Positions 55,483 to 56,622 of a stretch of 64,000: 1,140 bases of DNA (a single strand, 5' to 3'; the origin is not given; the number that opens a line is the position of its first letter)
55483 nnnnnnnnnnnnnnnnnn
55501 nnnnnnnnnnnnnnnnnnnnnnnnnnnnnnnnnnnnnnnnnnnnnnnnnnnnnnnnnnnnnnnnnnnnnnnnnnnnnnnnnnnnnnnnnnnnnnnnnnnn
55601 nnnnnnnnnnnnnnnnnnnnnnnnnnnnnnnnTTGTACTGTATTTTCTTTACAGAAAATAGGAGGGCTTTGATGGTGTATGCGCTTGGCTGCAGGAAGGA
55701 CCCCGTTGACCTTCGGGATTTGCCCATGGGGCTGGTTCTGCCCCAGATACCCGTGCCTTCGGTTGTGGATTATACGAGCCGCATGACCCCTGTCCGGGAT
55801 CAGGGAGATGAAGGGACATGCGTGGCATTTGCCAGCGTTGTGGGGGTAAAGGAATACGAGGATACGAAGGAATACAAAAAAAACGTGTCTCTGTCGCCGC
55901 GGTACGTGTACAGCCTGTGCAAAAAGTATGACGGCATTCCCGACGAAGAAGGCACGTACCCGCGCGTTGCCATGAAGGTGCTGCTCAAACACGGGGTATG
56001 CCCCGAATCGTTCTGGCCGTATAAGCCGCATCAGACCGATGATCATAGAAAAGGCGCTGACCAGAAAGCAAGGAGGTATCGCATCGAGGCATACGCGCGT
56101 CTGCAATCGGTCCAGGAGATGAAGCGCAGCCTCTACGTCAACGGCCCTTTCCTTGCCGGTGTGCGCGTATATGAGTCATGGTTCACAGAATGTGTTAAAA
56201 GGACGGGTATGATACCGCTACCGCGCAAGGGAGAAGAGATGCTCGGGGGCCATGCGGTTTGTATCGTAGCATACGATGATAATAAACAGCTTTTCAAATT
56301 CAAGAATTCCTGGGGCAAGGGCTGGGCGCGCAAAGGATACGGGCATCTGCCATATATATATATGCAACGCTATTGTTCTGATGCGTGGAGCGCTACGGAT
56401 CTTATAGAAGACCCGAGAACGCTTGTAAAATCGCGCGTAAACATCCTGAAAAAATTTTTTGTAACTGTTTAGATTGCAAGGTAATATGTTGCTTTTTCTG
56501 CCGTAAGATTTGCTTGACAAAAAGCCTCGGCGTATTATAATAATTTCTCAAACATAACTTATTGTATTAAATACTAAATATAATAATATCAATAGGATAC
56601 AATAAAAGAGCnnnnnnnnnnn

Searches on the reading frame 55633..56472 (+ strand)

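Call 3: search_protein_families(library=pfam, proteins=[window:55633-56472:+], max_evalue=0.01)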
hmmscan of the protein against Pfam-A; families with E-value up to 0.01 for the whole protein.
window:55633-56472:+ (279 aa): 2 families
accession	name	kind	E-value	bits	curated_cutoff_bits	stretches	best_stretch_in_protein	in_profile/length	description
PF00112.29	Peptidase_C1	-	1.6e-22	81.1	20.7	1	42-238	2-201/220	Papain family cysteine protease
PF03051.21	Peptidase_C1_2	-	0.0016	17.7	22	0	206-249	360-407/438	Peptidase C1-like family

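Call 60: search_protein_families(library=ncbifam, proteins=[window:55633-56472:+], max_evalue=1e-10)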
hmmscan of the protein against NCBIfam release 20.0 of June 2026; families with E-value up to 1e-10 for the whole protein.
window:55633-56472:+ (279 aa): 0 families
